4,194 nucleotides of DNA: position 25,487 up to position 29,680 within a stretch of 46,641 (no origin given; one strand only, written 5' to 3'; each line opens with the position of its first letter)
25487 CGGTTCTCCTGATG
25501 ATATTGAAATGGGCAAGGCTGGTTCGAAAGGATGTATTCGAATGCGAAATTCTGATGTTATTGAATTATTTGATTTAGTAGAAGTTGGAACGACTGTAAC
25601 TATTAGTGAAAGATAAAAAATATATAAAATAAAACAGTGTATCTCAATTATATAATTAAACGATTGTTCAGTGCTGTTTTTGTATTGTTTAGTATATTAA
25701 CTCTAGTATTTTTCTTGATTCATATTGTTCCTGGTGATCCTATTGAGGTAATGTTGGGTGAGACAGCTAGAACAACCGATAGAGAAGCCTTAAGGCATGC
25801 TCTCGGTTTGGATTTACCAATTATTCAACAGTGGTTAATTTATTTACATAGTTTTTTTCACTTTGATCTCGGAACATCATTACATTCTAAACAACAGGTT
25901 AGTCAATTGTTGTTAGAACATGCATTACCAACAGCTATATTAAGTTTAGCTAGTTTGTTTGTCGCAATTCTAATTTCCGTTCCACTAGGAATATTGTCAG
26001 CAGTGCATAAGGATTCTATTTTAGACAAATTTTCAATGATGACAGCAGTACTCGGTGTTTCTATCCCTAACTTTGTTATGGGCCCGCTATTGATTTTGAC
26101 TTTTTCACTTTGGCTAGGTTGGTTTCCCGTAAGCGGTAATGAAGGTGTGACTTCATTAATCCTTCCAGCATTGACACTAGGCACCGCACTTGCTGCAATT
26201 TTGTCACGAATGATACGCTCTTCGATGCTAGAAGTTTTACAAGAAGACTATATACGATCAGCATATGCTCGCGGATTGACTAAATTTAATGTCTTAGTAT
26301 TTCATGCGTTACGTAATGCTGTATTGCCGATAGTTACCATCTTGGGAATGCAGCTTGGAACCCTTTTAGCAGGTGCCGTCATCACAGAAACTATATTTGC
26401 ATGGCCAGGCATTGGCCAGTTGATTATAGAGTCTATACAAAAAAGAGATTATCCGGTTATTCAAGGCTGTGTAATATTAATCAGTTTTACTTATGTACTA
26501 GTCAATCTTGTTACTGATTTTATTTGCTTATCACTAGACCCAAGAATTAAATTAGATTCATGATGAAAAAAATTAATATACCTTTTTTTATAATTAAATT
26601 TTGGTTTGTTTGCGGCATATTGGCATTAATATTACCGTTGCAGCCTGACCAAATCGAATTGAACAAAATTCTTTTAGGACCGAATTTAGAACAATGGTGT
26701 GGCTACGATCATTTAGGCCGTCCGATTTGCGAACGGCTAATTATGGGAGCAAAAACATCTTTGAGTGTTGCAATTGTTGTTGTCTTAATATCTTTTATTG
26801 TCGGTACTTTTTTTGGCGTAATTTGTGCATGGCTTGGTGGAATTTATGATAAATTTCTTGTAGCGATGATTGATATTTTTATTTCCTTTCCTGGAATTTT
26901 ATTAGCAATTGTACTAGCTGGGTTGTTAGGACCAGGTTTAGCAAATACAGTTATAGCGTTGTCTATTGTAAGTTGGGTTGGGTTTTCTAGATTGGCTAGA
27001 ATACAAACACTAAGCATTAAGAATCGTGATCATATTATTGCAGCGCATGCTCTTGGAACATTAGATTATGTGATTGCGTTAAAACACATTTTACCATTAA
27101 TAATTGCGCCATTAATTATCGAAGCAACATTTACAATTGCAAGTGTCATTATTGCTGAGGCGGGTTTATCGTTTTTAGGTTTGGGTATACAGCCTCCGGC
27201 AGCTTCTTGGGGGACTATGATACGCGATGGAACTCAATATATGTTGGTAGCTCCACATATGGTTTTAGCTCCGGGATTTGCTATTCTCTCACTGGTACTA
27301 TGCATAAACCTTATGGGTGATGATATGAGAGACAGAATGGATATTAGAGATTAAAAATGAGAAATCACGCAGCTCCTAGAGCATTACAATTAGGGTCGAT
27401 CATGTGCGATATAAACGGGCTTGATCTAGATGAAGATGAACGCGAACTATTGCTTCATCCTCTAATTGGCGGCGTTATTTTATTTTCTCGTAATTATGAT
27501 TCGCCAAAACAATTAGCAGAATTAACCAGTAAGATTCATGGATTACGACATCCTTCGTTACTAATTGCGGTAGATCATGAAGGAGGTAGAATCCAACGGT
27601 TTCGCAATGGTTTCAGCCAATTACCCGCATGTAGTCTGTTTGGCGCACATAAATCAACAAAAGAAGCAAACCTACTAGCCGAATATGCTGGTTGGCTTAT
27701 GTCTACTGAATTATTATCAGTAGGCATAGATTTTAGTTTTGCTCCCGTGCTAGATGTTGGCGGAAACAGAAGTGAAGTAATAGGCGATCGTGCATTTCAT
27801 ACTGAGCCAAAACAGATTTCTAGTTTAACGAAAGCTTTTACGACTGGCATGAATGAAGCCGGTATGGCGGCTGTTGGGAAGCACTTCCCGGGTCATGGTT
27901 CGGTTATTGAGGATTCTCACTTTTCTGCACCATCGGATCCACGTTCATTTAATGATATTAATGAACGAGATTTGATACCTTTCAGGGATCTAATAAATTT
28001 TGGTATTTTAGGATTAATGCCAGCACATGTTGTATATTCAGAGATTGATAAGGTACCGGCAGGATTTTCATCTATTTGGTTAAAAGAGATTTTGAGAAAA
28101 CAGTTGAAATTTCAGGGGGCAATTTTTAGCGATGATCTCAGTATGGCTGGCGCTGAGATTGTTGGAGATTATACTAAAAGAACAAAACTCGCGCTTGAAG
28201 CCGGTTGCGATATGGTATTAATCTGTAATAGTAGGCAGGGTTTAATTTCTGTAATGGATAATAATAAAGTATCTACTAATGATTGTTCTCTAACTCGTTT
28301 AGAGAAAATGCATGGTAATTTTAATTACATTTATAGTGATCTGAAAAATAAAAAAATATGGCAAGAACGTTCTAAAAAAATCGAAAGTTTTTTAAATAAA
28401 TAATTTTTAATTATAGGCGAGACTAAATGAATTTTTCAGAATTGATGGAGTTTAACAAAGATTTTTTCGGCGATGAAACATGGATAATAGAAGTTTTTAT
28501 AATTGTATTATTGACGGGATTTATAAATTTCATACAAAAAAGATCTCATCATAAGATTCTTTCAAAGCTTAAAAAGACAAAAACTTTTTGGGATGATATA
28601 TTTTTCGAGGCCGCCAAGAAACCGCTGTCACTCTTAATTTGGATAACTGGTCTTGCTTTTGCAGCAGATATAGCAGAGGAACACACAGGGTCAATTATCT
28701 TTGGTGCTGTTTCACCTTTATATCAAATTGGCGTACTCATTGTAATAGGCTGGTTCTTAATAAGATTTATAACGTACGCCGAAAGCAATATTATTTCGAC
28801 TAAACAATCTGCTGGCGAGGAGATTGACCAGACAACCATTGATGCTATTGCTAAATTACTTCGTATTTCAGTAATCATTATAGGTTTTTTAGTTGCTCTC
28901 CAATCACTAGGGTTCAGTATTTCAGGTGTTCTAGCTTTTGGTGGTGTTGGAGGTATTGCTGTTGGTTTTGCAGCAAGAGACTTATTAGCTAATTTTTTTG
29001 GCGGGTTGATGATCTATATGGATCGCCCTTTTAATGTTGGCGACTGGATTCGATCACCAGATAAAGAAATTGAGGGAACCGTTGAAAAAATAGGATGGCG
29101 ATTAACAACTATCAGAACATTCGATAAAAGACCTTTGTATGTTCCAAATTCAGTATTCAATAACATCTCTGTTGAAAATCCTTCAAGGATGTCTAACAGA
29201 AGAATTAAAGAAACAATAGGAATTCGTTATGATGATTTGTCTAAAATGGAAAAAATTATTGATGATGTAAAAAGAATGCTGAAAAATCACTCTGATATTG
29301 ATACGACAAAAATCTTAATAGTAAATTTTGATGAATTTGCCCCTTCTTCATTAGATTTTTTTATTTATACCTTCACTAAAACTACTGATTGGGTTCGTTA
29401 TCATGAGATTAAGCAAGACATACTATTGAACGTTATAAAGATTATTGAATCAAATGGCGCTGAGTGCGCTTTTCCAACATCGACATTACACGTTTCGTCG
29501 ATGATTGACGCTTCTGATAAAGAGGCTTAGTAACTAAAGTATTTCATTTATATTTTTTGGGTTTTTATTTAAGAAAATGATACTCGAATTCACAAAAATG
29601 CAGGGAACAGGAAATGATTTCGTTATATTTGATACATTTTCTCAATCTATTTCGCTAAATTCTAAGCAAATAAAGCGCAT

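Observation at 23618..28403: Candidate muropeptide import and recycling operon: Dpp-type ABC transporter interleaved with a YkuD enzyme and nagZ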

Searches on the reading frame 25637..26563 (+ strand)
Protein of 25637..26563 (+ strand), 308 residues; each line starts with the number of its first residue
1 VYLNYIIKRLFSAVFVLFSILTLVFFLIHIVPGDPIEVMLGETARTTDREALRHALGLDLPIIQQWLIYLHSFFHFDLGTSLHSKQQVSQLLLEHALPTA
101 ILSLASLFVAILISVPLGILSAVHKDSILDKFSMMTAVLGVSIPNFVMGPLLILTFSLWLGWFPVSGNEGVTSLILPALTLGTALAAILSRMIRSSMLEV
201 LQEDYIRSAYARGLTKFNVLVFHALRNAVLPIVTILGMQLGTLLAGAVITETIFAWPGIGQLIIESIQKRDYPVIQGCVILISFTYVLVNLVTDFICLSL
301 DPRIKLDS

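Call 4: search_protein_families(library=pfam, proteins=[window:25637-26563:+])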
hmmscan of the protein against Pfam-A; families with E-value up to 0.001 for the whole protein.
window:25637-26563:+ (308 aa): 2 families
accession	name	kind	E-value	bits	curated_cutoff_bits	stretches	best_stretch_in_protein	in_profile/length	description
PF00528.27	BPD_transp_1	-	1e-41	143.2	26.4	1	115-305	2-183/184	Binding-protein-dependent transport system inner membrane component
PF19300.4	BPD_transp_1_N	-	1e-12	48.7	23.8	1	3-75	2-74/114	Binding-prot-dependent transport system membrane comp, N-term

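Call 5: search_protein_families(library=ncbifam, proteins=[window:25637-26563:+])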
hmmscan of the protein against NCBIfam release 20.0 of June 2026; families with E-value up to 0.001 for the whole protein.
window:25637-26563:+ (308 aa): 19 families
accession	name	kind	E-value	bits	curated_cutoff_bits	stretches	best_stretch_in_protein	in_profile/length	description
NF045470.1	Opp2B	equivalog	4.1e-107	357.8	350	1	9-305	1-300/300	nickel ABC transporter permease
NF011661.0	PRK15081.1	equivalog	3.5e-87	292.7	463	1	3-305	2-304/306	glutathione ABC transporter permease GsiC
NF045469.1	Opp1B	equivalog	3.5e-83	279.6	380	1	4-305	3-307/307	nickel/cobalt ABC transporter permease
TIGR02789.1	nickel_nikB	equivalog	7.5e-81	271.9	447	1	3-305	2-307/314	nickel ABC transporter permease subunit NikB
NF008161.0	PRK10914.1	equivalog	4.8e-78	262.7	590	2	170-305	201-336/339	dipeptide ABC transporter permease DppB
NF045471.1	Opp3B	equivalog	2.5e-75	253.8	480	1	4-307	3-305/308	oligopeptide ABC transporter permease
NF007677.0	PRK10352.1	equivalog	2.1e-71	240.6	433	1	3-306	2-308/314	nickel ABC transporter permease subunit NikB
NF045472.1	Opp4B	equivalog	1.9e-69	234.4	450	1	3-305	2-319/319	oligopeptide ABC transporter permease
NF007008.0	PRK09471.1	equivalog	2.1e-59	201.4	388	1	3-305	2-305/306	oligopeptide ABC transporter permease OppB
NF011690.0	PRK15110.1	equivalog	1.6e-44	152.7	432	2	171-297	180-306/321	putrescine export ABC transporter permease SapB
NF011712.0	PRK15133.1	subfamily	1.1e-34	120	445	1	52-307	89-362/364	microcin C ABC transporter permease YejB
NF043081.1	MMSYN1_0165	equivalog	3.6e-32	111.8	350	1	67-307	148-387/388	oligopeptide ABC transporter permease OppB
NF045474.1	Opp2C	equivalog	3.7e-09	36.5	300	1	75-244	19-172/236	nickel transporter permease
TIGR02790.1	nickel_nikC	equivalog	8.3e-09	35.4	358.45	1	74-244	40-194/258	nickel ABC transporter permease subunit NikC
NF045473.1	Opp1C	equivalog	1.7e-07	30.9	350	1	74-244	46-200/267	nickel/cobalt ABC transporter permease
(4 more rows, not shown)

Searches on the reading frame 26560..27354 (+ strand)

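Call 4: search_protein_families(library=pfam, proteins=[window:26560-27354:+])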
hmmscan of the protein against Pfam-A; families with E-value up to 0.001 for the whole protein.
window:26560-27354:+ (264 aa): 1 family
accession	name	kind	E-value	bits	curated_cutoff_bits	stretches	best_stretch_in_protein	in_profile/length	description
PF00528.27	BPD_transp_1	-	7.2e-25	88.2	26.4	1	82-253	1-175/184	Binding-protein-dependent transport system inner membrane component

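Call 5: search_protein_families(library=ncbifam, proteins=[window:26560-27354:+])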
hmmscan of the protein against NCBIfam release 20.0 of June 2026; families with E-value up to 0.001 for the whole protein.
window:26560-27354:+ (264 aa): 14 families
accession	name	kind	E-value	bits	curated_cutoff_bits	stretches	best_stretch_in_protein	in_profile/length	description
NF045474.1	Opp2C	equivalog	9.9e-75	251.1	300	1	28-261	3-236/236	nickel transporter permease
TIGR02790.1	nickel_nikC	equivalog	8.5e-71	238.6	358.45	1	9-261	5-258/258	nickel ABC transporter permease subunit NikC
NF045473.1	Opp1C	equivalog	2.9e-67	226.9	350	1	8-262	10-265/267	nickel/cobalt ABC transporter permease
NF045476.1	Opp4C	equivalog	2.2e-64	217.4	350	1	10-262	22-277/278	oligopeptide ABC transporter permease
NF007738.0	PRK10417.1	equivalog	3.3e-62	210.5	335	1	4-261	10-268/277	nickel ABC transporter permease subunit NikC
NF011662.0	PRK15082.1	equivalog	1.9e-59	201.5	484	1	10-261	45-297/303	glutathione ABC transporter permease GsiD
NF045475.1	Opp3C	equivalog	2.3e-55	188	450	1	45-262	108-325/328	oligopeptide ABC transporter permease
NF007376.0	PRK09881.1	equivalog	7.5e-54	182.7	434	1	22-263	51-292/298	D,D-dipeptide ABC transporter permease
NF047573.1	opine_perm_CntC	exception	3.7e-51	174.1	440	1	6-261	12-268/271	staphylopine uptake ABC transporter permease subunit CntC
NF008160.0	PRK10913.1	equivalog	9.8e-50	169.7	483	1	42-261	76-295/300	dipeptide ABC transporter permease DppC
NF011935.0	PRK15406.1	equivalog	1.7e-44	152.8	433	1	44-264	81-301/302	oligopeptide ABC transporter permease OppC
NF043080.1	MMSYN1_0166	equivalog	1.7e-35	122.5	370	1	24-262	56-303/307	oligopeptide ABC transporter permease OppC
NF011691.0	PRK15111.1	equivalog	2.1e-31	109.6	379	1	24-259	49-290/296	putrescine export ABC transporter permease SapC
NF011596.0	PRK15021.1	subfamily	5.2e-21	75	439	1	41-261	117-336/341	microcin C ABC transporter permease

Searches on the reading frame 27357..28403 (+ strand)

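Call 4: search_protein_families(library=pfam, proteins=[window:27357-28403:+])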
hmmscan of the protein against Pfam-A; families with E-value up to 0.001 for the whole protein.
window:27357-28403:+ (348 aa): 1 family
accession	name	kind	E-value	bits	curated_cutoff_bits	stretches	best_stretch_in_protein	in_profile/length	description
PF00933.27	Glyco_hydro_3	-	1.2e-78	265.2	27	1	23-308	15-304/316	Glycosyl hydrolase family 3 N terminal domain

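Call 5: search_protein_families(library=ncbifam, proteins=[window:27357-28403:+])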
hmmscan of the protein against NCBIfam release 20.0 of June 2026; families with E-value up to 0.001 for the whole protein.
window:27357-28403:+ (348 aa): 5 families
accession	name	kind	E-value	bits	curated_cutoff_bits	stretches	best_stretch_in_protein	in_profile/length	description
NF003740.0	PRK05337.1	equivalog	1.1e-135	452.2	207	1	12-344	2-334/340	beta-N-acetylhexosaminidase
NF052329.1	XyloArabinsidase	equivalog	1e-14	53.6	1050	1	105-288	124-306/750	beta-xylosidase/alpha-l-arabinosidase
NF052331.1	Bet13-16Glucosase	equivalog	1.2e-07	30.3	1330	1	63-289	73-297/750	exo-beta-d-1,3/1,6-glucosidase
NF011678.0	PRK15098.1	equivalog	2e-07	29.8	666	1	116-289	143-320/765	beta-glucosidase BglX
NF041579.1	betaxyl_Flavo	equivalog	4.7e-06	25.1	1350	1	99-292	92-293/716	beta-xylosidase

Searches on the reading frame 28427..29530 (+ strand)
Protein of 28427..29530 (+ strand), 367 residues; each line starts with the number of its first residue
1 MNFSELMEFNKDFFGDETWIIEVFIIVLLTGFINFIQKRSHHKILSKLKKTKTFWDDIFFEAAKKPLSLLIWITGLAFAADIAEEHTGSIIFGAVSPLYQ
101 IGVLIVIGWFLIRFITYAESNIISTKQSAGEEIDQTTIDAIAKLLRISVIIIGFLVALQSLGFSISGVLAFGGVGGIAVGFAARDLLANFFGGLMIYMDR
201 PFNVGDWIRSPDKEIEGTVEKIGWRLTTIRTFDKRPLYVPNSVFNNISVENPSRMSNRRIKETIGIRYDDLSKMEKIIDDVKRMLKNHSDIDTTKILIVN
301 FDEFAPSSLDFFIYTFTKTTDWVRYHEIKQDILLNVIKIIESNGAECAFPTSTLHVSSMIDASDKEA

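Call 4: search_protein_families(library=pfam, proteins=[window:28427-29530:+])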
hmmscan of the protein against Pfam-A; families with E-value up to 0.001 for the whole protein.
window:28427-29530:+ (367 aa): 4 families
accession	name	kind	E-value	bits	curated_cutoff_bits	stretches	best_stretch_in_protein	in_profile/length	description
PF00924.24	MS_channel_2nd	-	5.1e-23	81.4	20.2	1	185-254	1-68/68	Mechanosensitive ion channel, beta-domain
PF21082.3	MS_channel_3rd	-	5.8e-16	59.1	21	1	263-346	4-87/88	Mechanosensitive ion channel MscS, C-terminal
PF21088.3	MS_channel_1st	-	1.6e-09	38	23.1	1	143-183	1-41/42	Mechanosensitive ion channel, transmembrane helices 2/3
PF24956.1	Msl2-3_C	-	1.1e-08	35.6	29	1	259-340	2-86/87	Mechanosensitive ion channel protein 2/3 C-terminal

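Call 5: search_protein_families(library=ncbifam, proteins=[window:28427-29530:+])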
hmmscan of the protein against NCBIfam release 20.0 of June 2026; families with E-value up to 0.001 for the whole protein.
window:28427-29530:+ (367 aa): 6 families
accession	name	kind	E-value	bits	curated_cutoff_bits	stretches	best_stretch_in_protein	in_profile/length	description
NF047602.1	MscsSHelicob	equivalog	4.2e-28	98.5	400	1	101-350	16-252/260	small-conductance mechanosensitive channel MscS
NF007662.0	PRK10334.1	subfamily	2.1e-24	86.3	321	1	103-358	36-279/286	small-conductance mechanosensitive channel MscS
NF047601.1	MscSThanab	equivalog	4.2e-20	72.3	500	1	129-356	52-276/280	small-conductance mechanosensitive channel MscS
NF008438.0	PRK11281.1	equivalog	1.4e-15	56.2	991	1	133-315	870-1049/1113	mechanosensitive channel MscK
NF008180.0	PRK10929.1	equivalog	3.1e-12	45.2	809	1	139-244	873-976/1109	miniconductance mechanosensitive channel MscM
NF008542.0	PRK11465.1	equivalog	4.3e-06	25.3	596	1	134-291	506-659/741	mechanosensitive channel protein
